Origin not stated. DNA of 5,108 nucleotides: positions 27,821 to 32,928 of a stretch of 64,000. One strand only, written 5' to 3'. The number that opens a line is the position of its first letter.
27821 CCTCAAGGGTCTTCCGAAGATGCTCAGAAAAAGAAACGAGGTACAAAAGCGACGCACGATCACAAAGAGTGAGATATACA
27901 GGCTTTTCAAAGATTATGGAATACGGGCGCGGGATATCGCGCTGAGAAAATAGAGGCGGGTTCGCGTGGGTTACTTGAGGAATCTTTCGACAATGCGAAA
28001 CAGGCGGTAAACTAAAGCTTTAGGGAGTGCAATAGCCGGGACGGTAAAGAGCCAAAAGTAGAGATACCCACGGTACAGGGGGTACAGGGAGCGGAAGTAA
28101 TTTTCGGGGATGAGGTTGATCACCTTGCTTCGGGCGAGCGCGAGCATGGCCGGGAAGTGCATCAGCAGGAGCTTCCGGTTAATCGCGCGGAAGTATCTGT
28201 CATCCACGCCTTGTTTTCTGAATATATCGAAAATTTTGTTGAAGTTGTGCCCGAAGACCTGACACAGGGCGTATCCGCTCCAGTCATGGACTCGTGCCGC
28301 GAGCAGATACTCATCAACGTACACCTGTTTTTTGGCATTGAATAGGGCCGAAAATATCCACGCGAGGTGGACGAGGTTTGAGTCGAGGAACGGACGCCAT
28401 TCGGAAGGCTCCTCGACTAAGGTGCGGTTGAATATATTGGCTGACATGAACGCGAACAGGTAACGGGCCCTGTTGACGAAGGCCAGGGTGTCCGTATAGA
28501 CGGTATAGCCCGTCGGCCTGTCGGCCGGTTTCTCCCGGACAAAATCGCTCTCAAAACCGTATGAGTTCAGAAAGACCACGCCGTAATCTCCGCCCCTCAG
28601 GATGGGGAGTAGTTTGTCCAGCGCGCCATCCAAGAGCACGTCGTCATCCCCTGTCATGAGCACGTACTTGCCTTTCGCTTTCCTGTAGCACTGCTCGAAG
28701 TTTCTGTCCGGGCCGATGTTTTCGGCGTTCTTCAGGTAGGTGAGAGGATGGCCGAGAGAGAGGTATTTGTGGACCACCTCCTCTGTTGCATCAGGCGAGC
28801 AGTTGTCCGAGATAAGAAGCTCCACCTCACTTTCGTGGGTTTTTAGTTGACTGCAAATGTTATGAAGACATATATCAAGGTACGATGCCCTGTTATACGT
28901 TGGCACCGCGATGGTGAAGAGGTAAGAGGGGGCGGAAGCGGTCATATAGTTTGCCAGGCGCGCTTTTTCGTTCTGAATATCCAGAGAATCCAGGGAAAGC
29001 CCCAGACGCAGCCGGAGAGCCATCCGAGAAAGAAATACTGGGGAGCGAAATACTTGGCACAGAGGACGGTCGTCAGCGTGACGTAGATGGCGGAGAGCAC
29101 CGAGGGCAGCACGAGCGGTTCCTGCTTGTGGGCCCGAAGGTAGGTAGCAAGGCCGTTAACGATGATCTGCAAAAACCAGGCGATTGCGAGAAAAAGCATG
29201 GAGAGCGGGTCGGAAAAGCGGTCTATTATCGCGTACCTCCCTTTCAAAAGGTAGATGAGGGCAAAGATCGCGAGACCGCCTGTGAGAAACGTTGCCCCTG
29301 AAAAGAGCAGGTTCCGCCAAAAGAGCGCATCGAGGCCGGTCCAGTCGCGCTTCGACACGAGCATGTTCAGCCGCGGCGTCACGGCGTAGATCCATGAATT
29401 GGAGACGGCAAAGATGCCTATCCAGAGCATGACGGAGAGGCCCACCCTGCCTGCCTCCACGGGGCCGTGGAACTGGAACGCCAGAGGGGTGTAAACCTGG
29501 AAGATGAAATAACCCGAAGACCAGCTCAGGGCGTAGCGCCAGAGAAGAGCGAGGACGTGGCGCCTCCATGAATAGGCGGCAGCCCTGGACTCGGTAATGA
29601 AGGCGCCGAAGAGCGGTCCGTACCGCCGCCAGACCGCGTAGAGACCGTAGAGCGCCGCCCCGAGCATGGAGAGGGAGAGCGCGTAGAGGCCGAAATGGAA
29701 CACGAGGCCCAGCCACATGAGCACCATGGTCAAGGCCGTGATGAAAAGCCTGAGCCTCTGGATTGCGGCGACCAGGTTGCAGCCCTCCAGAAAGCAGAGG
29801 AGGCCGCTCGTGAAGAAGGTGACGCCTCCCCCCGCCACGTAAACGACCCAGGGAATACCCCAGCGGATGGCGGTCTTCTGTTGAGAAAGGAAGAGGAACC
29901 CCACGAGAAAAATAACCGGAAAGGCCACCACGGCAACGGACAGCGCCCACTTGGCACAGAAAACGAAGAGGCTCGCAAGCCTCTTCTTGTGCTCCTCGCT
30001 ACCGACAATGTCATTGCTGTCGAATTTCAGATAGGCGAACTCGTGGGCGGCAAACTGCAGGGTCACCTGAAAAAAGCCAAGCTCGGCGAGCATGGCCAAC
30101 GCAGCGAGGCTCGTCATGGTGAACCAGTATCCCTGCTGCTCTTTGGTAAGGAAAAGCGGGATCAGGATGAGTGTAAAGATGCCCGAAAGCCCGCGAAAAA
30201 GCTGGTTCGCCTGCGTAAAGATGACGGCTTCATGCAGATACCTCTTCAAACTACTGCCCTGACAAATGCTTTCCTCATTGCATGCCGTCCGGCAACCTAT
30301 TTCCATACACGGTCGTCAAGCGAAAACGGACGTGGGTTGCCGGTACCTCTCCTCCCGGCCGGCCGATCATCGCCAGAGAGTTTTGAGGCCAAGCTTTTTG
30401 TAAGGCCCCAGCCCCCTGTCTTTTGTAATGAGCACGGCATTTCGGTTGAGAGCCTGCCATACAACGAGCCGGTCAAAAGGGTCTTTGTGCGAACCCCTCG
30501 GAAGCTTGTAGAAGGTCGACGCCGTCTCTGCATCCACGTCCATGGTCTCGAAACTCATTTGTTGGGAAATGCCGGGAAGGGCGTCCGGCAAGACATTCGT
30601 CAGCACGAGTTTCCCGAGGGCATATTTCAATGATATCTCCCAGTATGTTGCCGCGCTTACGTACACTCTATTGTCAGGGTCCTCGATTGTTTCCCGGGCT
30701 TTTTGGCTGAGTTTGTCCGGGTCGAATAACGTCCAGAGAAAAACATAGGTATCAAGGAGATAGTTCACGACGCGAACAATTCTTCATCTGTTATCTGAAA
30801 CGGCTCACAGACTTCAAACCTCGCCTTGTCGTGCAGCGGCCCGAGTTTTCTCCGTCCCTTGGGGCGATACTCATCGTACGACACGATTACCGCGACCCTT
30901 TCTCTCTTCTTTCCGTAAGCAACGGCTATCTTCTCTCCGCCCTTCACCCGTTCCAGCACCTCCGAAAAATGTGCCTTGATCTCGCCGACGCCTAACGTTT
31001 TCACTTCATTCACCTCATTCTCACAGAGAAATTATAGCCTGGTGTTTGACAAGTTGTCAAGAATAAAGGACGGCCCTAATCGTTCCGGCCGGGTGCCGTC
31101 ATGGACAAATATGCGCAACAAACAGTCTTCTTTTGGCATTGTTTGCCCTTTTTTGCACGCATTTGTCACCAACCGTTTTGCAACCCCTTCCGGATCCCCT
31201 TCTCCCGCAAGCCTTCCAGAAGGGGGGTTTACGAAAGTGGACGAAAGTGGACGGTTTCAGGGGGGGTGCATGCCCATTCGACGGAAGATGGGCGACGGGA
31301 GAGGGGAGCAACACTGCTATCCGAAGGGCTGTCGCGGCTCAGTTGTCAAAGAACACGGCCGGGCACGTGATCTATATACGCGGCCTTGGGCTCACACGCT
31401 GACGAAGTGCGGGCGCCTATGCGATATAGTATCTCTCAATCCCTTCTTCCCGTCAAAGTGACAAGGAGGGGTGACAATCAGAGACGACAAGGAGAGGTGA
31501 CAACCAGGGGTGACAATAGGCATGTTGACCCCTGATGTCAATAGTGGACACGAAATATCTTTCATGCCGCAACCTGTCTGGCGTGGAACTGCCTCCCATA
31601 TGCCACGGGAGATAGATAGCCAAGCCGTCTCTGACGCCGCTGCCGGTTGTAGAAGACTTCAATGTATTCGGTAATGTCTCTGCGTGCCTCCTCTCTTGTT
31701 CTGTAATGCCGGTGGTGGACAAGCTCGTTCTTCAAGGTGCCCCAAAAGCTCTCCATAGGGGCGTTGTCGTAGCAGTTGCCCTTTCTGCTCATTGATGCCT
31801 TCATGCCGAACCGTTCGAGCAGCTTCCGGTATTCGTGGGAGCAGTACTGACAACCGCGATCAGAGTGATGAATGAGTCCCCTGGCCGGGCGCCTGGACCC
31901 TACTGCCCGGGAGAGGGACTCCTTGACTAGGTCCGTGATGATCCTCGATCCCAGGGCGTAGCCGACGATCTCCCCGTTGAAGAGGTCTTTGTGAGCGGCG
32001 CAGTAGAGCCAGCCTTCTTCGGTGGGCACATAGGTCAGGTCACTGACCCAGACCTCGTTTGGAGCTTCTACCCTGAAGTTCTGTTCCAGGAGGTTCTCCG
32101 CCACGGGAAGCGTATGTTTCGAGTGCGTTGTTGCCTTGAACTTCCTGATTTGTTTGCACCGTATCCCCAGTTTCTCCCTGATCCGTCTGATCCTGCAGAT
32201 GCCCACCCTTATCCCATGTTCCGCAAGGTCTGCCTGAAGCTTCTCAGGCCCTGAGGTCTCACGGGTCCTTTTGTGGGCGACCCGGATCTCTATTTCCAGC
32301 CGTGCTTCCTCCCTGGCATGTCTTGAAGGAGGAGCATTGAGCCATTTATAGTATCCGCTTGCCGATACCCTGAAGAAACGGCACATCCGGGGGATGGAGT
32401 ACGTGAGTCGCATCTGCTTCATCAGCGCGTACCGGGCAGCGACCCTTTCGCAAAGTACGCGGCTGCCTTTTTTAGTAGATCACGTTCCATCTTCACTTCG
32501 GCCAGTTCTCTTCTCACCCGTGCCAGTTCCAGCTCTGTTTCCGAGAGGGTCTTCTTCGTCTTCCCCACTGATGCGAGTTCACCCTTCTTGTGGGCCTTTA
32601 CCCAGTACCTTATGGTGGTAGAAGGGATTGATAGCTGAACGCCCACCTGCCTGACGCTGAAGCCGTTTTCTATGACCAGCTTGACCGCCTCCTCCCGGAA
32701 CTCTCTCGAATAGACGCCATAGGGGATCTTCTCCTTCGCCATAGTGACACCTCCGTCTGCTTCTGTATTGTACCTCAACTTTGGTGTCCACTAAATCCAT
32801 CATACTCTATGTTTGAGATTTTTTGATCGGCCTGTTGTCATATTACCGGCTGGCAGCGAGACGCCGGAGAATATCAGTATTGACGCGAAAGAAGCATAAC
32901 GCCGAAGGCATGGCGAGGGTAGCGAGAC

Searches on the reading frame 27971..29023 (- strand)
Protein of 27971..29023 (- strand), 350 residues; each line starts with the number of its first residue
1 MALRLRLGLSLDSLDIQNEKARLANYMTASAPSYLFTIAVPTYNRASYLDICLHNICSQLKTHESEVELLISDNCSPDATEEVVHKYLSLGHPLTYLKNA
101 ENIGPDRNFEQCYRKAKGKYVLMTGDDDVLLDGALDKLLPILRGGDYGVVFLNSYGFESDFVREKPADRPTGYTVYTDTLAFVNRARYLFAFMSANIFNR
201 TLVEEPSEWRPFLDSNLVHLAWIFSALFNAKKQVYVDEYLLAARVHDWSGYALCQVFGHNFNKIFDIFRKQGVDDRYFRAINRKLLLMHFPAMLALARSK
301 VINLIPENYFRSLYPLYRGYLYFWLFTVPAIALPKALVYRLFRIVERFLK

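Call 8: search_protein_families(library=pfam, proteins=[window:27971-29023:-], max_evalue=0.01)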
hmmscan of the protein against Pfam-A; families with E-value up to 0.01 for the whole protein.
window:27971-29023:- (350 aa): 2 families
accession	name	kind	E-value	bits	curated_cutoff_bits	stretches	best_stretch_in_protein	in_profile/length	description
PF00535.33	Glycos_transf_2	-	1.3e-25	90.7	23.3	1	37-203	1-164/168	Glycosyl transferase family 2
PF13641.12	Glyco_tranf_2_3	-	6e-08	33.4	27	1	36-209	3-177/230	Glycosyltransferase like family 2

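Call 70: search_protein_families(library=ncbifam, proteins=[window:27971-29023:-], max_evalue=0.000001)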
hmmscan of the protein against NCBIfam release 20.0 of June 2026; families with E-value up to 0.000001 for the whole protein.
window:27971-29023:- (350 aa): 6 families
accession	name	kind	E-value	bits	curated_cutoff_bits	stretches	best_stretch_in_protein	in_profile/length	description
NF050050.1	ProtGlycPglI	equivalog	2.7e-13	50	500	1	37-152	5-117/306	GalNAc(5)-diNAcBac-PP-undecaprenol beta-1,3-glucosyltransferase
NF038302.1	EPS_HpsE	equivalog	2.6e-11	43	300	1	36-128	3-97/307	hormogonium polysaccharide biosynthesis glycosyltransferase HpsE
NF041875.1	EPS_EpsD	equivalog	1.1e-09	38.1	370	1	38-130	3-92/325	exopolysaccharide biosynthesis glycosyltransferase EpsD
NF007482.0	PRK10073.1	equivalog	1.1e-09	37.8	423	1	36-249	8-221/334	glycosyltransferase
TIGR04440.1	glyco_TIGR04440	domain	3.5e-09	36.7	70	1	36-142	2-106/215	TIGR00180 family glycosyltransferase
NF047683.1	TeichurnBiosyTuaG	equivalog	5.3e-09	36.1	400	1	35-153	7-122/252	teichuronic acid biosynthesis protein TuaG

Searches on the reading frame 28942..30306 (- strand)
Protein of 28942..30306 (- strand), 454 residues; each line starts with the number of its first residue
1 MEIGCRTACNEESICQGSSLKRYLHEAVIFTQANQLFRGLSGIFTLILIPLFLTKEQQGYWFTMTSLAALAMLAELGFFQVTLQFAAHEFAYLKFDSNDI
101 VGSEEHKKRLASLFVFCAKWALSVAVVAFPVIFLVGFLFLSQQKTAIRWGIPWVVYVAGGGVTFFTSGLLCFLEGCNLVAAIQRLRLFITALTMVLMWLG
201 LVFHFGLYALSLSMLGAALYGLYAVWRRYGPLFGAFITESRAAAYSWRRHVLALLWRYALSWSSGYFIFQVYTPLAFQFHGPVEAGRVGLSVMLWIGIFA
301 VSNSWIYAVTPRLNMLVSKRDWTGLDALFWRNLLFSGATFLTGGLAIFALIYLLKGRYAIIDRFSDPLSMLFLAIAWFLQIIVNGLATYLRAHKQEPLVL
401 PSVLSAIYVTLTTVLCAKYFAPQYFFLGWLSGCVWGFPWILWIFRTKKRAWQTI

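Call 8: search_protein_families(library=pfam, proteins=[window:28942-30306:-], max_evalue=0.01)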
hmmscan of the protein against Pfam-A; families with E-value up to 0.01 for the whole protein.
window:28942-30306:- (454 aa): 0 families

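Call 70: search_protein_families(library=ncbifam, proteins=[window:28942-30306:-], max_evalue=0.000001)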
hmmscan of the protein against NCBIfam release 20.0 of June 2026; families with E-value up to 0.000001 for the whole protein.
window:28942-30306:- (454 aa): 1 family
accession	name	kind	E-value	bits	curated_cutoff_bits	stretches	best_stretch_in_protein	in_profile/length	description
NF041503.1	WZX_like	subfamily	7.2e-23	81.3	300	1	33-424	4-404/429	O-unit flippase-like protein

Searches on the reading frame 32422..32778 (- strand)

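Call 7: search_protein_families(library=pfam, proteins=[window:32422-32778:-], max_evalue=0.01)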
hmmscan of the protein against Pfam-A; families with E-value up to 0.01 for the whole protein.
window:32422-32778:- (118 aa): 4 families
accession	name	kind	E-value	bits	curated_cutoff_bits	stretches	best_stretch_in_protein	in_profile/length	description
PF01527.26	HTH_Tnp_1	-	4.6e-12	46.4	24.1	1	23-93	7-75/75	Transposase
PF13384.12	HTH_23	-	0.00031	20.9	24.6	1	30-66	9-45/50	Homeodomain-like domain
PF13518.12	HTH_28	-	0.0011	19.4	25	1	27-62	1-35/52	Helix-turn-helix domain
PF06056.18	Terminase_5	-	0.007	16.7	20.3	0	38-77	12-51/58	Putative ATPase subunit of terminase (gpP-like)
